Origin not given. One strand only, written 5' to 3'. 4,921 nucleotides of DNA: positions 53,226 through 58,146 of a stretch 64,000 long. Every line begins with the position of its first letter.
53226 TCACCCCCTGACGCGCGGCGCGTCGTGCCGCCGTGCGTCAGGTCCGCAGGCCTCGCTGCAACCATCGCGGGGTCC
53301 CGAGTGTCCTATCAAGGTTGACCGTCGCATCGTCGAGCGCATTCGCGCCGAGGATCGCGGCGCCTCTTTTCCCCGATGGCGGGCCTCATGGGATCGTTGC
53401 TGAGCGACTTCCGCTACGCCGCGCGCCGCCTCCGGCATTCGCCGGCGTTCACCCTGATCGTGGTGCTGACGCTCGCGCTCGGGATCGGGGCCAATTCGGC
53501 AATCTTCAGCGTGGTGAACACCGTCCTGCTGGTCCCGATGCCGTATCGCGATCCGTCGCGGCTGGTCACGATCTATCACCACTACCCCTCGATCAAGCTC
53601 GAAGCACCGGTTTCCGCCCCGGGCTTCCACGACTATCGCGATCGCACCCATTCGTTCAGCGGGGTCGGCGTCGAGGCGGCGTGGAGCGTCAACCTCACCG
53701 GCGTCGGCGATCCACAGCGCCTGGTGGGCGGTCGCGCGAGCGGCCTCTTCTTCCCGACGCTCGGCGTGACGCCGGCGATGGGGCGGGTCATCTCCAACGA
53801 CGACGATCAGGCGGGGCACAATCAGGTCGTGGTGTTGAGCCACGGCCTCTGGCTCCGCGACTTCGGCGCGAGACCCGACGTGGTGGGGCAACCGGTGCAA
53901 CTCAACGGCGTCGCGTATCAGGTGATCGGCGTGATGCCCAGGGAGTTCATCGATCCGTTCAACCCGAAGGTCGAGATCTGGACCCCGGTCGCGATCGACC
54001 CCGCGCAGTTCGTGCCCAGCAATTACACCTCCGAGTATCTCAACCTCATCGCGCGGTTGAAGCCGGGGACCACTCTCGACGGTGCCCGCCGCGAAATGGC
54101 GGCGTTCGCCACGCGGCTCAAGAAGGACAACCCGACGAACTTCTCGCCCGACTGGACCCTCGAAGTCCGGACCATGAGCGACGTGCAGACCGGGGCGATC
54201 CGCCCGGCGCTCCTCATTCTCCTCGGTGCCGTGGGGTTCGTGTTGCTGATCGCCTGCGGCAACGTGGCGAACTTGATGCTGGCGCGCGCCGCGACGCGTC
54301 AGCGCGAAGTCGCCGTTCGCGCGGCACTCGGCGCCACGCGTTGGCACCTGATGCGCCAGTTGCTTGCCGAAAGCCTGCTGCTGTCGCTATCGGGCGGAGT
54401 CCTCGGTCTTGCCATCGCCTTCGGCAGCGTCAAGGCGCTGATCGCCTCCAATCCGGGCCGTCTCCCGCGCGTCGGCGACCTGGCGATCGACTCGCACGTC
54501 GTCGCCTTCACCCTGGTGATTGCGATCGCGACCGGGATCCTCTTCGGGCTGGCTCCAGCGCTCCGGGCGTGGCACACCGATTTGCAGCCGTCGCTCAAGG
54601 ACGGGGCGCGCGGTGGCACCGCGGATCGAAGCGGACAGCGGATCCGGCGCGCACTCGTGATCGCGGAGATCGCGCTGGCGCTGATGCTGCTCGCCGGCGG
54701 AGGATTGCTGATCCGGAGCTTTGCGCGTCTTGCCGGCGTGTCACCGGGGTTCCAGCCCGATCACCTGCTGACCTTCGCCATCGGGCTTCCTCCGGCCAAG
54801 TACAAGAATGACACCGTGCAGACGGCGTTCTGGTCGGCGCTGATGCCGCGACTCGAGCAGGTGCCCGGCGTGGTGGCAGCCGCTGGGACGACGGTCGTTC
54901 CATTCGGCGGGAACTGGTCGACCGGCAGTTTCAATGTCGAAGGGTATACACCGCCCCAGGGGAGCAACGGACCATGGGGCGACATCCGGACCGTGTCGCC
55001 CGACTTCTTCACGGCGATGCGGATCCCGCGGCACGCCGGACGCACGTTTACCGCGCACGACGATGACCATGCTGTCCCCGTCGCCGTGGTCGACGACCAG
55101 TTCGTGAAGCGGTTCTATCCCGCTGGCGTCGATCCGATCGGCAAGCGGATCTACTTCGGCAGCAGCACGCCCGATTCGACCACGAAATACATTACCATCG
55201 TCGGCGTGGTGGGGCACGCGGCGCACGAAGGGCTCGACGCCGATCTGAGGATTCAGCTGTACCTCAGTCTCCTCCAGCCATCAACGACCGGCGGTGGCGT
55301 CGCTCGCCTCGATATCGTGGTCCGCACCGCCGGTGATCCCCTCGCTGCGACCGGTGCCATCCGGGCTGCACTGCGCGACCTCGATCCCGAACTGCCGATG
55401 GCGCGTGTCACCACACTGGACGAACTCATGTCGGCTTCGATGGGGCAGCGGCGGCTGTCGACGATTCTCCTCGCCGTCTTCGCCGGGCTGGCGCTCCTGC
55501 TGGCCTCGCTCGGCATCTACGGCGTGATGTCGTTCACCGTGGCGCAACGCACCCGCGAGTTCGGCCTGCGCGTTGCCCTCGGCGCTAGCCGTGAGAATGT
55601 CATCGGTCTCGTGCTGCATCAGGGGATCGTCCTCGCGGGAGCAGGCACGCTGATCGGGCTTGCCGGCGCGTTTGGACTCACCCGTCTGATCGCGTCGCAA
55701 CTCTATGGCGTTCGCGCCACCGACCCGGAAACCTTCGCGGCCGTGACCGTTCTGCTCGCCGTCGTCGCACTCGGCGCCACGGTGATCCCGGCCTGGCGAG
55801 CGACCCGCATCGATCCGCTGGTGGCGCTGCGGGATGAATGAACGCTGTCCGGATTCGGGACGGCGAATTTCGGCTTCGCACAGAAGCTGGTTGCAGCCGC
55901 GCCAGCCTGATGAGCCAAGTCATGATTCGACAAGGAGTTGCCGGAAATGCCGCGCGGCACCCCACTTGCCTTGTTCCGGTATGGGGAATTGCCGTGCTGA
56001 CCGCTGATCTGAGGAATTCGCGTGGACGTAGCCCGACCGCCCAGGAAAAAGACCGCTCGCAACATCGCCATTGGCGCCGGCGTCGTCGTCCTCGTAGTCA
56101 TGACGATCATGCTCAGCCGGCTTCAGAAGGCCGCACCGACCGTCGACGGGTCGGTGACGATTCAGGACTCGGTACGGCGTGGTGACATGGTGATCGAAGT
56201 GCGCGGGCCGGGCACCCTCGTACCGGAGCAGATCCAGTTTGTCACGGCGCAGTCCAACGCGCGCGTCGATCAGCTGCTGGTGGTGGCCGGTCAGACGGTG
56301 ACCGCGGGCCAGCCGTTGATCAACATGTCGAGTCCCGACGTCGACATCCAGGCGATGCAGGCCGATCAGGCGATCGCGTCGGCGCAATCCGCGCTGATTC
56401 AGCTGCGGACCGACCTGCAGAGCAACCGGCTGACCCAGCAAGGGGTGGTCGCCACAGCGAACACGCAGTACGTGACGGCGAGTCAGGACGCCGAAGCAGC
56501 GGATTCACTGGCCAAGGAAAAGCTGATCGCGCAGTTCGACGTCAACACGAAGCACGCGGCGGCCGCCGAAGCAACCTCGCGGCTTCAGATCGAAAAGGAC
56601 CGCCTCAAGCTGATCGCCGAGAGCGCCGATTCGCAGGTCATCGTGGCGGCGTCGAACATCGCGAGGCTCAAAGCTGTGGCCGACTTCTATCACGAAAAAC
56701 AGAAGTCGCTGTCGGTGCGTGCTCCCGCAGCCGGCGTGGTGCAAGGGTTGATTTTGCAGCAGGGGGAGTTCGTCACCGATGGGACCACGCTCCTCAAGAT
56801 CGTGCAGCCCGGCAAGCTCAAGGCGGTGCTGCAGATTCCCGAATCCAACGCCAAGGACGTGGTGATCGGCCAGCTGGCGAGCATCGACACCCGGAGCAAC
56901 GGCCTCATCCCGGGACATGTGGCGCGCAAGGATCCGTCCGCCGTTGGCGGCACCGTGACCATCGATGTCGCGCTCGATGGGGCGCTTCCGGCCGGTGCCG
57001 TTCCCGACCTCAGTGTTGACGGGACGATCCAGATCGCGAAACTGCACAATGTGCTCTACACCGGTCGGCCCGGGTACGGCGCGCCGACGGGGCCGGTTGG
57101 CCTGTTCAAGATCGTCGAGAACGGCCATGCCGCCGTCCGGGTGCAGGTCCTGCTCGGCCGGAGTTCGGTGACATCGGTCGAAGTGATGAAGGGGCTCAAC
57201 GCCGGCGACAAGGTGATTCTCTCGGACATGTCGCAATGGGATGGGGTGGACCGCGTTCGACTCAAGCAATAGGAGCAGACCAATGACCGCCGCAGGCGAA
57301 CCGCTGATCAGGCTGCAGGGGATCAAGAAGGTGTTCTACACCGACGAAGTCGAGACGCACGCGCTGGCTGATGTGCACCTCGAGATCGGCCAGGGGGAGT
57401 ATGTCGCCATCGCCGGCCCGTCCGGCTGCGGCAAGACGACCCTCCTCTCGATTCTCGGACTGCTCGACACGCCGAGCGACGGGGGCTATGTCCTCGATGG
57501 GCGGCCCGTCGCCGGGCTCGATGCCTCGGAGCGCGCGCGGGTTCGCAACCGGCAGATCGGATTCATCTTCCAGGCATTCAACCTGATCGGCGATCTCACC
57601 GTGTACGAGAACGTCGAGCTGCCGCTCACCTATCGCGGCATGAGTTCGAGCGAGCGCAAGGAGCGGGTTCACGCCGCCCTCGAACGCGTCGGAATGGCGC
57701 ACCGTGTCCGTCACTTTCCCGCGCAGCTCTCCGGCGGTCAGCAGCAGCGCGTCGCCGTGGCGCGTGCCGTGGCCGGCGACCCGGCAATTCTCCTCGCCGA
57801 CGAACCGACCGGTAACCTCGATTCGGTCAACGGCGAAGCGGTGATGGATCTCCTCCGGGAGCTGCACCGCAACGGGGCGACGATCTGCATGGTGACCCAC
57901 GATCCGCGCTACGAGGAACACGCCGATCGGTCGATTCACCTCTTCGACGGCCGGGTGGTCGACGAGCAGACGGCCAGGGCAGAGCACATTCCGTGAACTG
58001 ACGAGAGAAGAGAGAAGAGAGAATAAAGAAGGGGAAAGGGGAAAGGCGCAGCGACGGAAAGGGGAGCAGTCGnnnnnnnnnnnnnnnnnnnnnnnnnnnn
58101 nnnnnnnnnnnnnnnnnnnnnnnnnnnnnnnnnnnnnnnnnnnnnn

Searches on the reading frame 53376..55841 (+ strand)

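Call 72: search_protein_families(library=pfam, proteins=[window:53376-55841:+], max_evalue=0.00001)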
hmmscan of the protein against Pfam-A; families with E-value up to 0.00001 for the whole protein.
window:53376-55841:+ (821 aa): 2 families
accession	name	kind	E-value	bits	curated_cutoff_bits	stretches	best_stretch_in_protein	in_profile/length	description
PF12704.14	MacB_PCD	-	1.5e-33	117.3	27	2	26-243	1-206/207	MacB-like periplasmic core domain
PF02687.27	FtsX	-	8.7e-29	100.5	25.5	2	701-814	2-120/120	FtsX-like permease C-terminal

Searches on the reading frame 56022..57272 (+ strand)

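Call 72: search_protein_families(library=pfam, proteins=[window:56022-57272:+], max_evalue=0.00001)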
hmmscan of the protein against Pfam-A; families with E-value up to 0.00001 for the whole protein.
window:56022-57272:+ (416 aa): 3 families
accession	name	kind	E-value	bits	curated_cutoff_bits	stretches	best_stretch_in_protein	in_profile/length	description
PF16576.10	HlyD_D23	-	6.9e-13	48.8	30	1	70-292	18-171/214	Barrel-sandwich domain of CusB or HlyD membrane-fusion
PF13437.12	HlyD_3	-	5.9e-12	46.7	22.2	1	232-317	2-92/106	HlyD family secretion protein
PF00364.28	Biotin_lipoyl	-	3.5e-06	27.2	22.1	0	230-260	43-73/73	Biotin-requiring enzyme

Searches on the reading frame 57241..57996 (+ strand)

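Call 72: search_protein_families(library=pfam, proteins=[window:57241-57996:+], max_evalue=0.00001)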
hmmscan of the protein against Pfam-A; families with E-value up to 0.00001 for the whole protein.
window:57241-57996:+ (251 aa): 2 families
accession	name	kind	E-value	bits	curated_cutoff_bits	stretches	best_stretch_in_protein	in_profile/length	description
PF00005.33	ABC_tran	-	4.6e-33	115.2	25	1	42-190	1-136/137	ABC transporter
PF13304.12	AAA_21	-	1.8e-06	28.7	27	0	56-77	3-27/304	AAA domain, putative AbiEii toxin, Type IV TA system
